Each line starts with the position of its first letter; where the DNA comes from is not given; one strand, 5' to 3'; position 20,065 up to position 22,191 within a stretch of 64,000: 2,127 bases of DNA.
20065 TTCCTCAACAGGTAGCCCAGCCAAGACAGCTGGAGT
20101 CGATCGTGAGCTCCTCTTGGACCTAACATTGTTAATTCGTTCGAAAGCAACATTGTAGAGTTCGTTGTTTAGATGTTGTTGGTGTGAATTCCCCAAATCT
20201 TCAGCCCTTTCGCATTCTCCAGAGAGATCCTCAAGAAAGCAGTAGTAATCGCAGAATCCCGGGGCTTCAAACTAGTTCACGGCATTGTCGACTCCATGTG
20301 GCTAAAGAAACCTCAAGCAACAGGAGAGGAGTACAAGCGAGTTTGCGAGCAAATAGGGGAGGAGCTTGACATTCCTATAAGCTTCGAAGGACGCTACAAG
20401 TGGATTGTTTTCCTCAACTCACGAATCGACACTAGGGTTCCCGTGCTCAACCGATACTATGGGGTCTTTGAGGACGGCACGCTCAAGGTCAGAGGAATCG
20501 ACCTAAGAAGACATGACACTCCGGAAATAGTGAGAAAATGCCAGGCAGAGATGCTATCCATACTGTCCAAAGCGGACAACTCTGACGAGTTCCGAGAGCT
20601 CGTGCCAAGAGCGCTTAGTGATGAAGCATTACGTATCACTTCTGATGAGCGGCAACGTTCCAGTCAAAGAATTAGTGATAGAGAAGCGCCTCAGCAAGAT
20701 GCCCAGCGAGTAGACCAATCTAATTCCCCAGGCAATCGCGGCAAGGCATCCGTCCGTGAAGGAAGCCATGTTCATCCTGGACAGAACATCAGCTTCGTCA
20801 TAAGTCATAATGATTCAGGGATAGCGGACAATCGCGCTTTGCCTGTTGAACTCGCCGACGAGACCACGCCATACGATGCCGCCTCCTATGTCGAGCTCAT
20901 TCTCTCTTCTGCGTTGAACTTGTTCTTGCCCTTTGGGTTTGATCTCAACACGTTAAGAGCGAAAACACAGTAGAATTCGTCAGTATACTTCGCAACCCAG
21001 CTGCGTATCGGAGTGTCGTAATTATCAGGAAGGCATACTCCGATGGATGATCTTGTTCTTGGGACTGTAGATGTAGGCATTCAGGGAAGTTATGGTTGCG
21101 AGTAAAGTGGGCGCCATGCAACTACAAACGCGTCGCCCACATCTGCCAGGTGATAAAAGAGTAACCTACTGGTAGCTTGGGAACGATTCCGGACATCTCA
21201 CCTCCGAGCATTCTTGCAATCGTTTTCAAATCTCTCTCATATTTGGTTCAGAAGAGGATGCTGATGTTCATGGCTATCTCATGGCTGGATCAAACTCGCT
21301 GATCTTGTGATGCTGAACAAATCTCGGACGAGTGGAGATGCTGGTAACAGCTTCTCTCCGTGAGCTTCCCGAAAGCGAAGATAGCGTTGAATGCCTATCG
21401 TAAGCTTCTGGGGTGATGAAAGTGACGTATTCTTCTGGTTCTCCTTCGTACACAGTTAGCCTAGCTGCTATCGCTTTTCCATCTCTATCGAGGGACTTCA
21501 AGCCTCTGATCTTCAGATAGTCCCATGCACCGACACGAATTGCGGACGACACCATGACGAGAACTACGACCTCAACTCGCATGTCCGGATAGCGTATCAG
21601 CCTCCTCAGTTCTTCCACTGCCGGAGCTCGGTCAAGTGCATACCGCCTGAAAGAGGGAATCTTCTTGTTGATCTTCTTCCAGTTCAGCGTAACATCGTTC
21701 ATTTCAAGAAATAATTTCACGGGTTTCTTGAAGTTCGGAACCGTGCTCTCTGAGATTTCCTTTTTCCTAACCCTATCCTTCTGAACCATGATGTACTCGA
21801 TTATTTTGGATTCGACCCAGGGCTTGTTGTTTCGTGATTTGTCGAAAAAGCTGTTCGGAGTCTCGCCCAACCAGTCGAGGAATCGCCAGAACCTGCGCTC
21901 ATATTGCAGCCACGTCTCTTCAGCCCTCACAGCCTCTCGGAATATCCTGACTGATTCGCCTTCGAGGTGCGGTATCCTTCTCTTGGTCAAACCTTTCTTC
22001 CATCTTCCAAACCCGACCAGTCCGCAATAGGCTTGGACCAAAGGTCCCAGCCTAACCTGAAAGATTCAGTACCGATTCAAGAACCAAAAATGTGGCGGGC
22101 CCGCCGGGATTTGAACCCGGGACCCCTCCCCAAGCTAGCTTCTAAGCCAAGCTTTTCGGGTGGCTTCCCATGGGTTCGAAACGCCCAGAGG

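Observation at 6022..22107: A ~16-kb segment bounded by a 16-nt direct repeat of a tRNA 3' end, with an integrase remnant next to the intact tRNA: a decayed integrated element carrying a transport/catabolic gene cluster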

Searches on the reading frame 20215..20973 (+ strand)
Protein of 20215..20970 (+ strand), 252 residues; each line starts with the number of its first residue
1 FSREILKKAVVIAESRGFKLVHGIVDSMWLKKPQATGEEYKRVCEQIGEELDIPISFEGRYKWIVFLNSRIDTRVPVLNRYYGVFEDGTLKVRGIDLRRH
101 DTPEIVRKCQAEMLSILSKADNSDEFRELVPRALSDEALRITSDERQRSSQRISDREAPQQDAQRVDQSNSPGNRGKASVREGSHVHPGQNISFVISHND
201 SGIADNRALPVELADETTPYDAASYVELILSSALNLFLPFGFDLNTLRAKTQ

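Call 10: search_protein_families(library=pfam, proteins=[window:20296-20973:+], max_evalue=0.01)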
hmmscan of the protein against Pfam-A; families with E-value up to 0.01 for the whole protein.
window:20296-20973:+ (225 aa): 0 families

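Call 13: search_protein_families(library=phrogs, proteins=[window:20296-20973:+, window:20215-20970:+], max_evalue=1)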
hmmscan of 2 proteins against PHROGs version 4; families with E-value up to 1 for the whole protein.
window:20296-20973:+ (225 aa): 2 families
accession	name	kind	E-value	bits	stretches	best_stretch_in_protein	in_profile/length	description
phrog_262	-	DNA, RNA and nucleotide metabolism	6.8e-06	25.4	1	9-103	618-713/856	DNA polymerase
phrog_1918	-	DNA, RNA and nucleotide metabolism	0.0022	18.1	1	57-96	197-236/382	DNA polymerase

seq(252 aa): 2 families
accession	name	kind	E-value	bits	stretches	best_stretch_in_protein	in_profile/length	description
phrog_262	-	DNA, RNA and nucleotide metabolism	6.8e-06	25.4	1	35-130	617-713/856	DNA polymerase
phrog_1918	-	DNA, RNA and nucleotide metabolism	0.0024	18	1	84-122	197-235/382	DNA polymerase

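Call 14: search_protein_families(library=ncbifam, proteins=[window:20215-20970:+], max_evalue=1)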
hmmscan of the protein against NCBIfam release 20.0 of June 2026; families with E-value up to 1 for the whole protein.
seq(252 aa): 7 families
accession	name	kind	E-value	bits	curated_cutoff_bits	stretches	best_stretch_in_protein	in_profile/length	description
NF004416.0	PRK05761.1-2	equivalog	2.9e-33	115.2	516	1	2-205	428-621/665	type B DNA-directed DNA polymerase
NF004418.0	PRK05761.1-4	subfamily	4.1e-28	98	692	1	1-249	459-702/717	type B DNA-directed DNA polymerase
NF004417.0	PRK05761.1-3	equivalog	1.6e-14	52.9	780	1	2-249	620-853/858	DNA-directed DNA polymerase I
NF004419.0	PRK05761.1-5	equivalog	2e-10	39.3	1285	1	3-244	690-917/932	DNA-directed DNA polymerase I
NF004415.0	PRK05761.1-1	equivalog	4.1e-09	34.9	1289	1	3-130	634-751/883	DNA-directed DNA polymerase I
TIGR00592.1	pol2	superfamily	0.067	11.2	239.95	1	89-216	1021-1150/1176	DNA polymerase (pol2)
NF004421.0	PRK05762.1-2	equivalog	0.18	10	570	0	3-124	535-675/795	DNA polymerase II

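Call 68: find_homologous_proteins(query=window:20215-20970:+, max_evalue=1e-10)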
Query seq(252 aa) (252 aa): 449 proteins with E <= 1e-10 among 1047 candidates; the best 120 are listed.
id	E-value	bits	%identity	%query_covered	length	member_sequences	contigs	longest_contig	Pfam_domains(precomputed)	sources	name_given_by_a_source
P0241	1.7e-144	497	100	89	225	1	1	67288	-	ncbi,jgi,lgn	ncbi:MAG: hypothetical protein ABSD99_01400 [Candidatus Bathyarchaeia archaeon]|jgi:DNA polymerase-2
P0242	9.8e-92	325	63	98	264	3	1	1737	PF00136.27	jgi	jgi:DNA polymerase-2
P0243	3.4e-90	320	59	94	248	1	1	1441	PF00136.27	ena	-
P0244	2.7e-89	317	62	96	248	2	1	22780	PF00136.27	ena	-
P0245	2.9e-89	316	61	98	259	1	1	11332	PF00136.27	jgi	jgi:DNA polymerase-2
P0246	2.2e-88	314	69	88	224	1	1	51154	PF00136.27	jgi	jgi:DNA polymerase I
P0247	2.9e-88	313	60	98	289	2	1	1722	PF00136.27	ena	-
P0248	1.5e-87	311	59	98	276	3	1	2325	PF00136.27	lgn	-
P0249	9.9e-87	308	62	94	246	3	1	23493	PF00136.27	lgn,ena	-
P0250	2.1e-86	307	59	98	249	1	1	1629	PF00136.27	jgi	jgi:DNA polymerase elongation subunit (family B)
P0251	5.1e-85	303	57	98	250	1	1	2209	PF00136.27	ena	-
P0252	7.7e-85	302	61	96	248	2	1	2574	PF00136.27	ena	-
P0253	1.0e-84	302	58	98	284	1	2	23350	PF00136.27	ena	-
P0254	1.7e-84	301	60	98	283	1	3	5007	PF00136.27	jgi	-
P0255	1.7e-84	301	60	98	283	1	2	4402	PF00136.27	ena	-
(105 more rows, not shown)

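Call 69: find_encoding_contigs(protein=P0246, flank=8000, max_places=2)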
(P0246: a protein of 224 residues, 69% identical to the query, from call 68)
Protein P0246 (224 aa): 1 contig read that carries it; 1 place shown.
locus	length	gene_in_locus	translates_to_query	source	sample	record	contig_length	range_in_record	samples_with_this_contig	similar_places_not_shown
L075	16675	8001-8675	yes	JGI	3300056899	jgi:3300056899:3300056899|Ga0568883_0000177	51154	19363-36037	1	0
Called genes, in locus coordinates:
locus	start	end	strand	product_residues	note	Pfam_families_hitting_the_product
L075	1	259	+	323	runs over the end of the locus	PF14520:HHH_5, PF00154:RecA_N, PF08423:Rad51, PF13481:AAA_25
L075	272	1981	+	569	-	-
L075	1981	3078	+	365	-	PF08423:Rad51, PF26485:DUF8156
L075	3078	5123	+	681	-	PF00136:DNA_pol_B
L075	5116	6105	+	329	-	PF08423:Rad51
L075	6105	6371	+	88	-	PF26485:DUF8156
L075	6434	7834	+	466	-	PF03104:DNA_pol_B_exo1 (weak), PF00136:DNA_pol_B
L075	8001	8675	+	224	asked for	PF00136:DNA_pol_B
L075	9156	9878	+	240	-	-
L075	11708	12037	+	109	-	-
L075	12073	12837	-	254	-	-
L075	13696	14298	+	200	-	-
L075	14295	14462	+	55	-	-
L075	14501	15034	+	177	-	-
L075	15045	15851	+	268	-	PF07505:DUF5131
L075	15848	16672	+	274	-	PF07505:DUF5131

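Call 70: find_encoding_contigs(protein=P0244, flank=8000, max_places=2)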
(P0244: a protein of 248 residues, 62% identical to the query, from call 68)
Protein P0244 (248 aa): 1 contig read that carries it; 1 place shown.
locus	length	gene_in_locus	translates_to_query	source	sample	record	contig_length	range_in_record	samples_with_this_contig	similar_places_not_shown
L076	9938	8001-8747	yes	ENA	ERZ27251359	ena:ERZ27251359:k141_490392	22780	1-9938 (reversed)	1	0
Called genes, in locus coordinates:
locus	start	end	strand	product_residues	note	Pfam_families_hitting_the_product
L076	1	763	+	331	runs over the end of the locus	PF08423:Rad51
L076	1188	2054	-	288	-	PF01370:Epimerase, PF02719:Polysacc_synt_2 (weak), PF04321:RmlD_sub_bind, PF01073:3Beta_HSD, PF16363:GDP_Man_Dehyd, PF07993:NAD_binding_4 (faint)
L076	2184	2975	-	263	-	PF00483:NTP_transferase, PF12804:NTP_transf_3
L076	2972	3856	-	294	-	-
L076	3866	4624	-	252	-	PF00561:Abhydrolase_1 (faint), PF12146:Hydrolase_4, PF00326:Peptidase_S9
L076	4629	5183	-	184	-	PF00293:NUDIX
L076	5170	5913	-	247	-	PF08889:WbqC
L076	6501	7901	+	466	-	PF03104:DNA_pol_B_exo1 (weak), PF00136:DNA_pol_B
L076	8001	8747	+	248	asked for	PF00136:DNA_pol_B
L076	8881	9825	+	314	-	-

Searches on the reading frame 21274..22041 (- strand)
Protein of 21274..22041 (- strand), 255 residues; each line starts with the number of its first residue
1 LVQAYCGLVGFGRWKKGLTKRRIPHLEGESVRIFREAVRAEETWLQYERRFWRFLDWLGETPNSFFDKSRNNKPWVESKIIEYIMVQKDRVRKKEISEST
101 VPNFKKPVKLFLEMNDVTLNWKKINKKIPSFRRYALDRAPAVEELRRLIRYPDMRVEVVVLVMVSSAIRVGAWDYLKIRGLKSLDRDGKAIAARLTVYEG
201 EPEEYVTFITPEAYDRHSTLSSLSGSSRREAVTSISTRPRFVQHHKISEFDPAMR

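Call 10: search_protein_families(library=pfam, proteins=[window:21274-22041:-], max_evalue=0.01)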
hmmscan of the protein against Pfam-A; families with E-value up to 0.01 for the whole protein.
window:21274-22041:- (255 aa): 0 families

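Call 13: search_protein_families(library=phrogs, proteins=[window:21274-22041:-], max_evalue=1)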
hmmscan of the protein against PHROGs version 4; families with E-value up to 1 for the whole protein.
window:21274-22041:- (255 aa): 1 family
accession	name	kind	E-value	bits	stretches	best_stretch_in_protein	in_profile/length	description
phrog_26391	-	unknown function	0.093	13.4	1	29-105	89-161/203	-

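Call 14: search_protein_families(library=ncbifam, proteins=[window:21274-22041:-], max_evalue=1)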
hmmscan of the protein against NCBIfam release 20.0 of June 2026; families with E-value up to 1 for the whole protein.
window:21274-22041:- (255 aa): 1 family
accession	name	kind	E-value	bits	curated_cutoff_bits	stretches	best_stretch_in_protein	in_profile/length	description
NF040815.2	recomb_XerA_Arch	equivalog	2.4e-05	24.1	220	1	40-171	13-129/263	site-specific tyrosine recombinase/integron integrase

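Call 15: search_solved_structures(query=window:21274-22041:-, max_evalue=10, show_alignments=2)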
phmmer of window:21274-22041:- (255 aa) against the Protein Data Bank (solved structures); distinct sequences matched with E-value up to 10: 1.
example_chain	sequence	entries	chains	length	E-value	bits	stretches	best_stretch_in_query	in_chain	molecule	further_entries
4qvs_A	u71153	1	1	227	1.8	11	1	43-75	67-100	S-layer domain-containing protein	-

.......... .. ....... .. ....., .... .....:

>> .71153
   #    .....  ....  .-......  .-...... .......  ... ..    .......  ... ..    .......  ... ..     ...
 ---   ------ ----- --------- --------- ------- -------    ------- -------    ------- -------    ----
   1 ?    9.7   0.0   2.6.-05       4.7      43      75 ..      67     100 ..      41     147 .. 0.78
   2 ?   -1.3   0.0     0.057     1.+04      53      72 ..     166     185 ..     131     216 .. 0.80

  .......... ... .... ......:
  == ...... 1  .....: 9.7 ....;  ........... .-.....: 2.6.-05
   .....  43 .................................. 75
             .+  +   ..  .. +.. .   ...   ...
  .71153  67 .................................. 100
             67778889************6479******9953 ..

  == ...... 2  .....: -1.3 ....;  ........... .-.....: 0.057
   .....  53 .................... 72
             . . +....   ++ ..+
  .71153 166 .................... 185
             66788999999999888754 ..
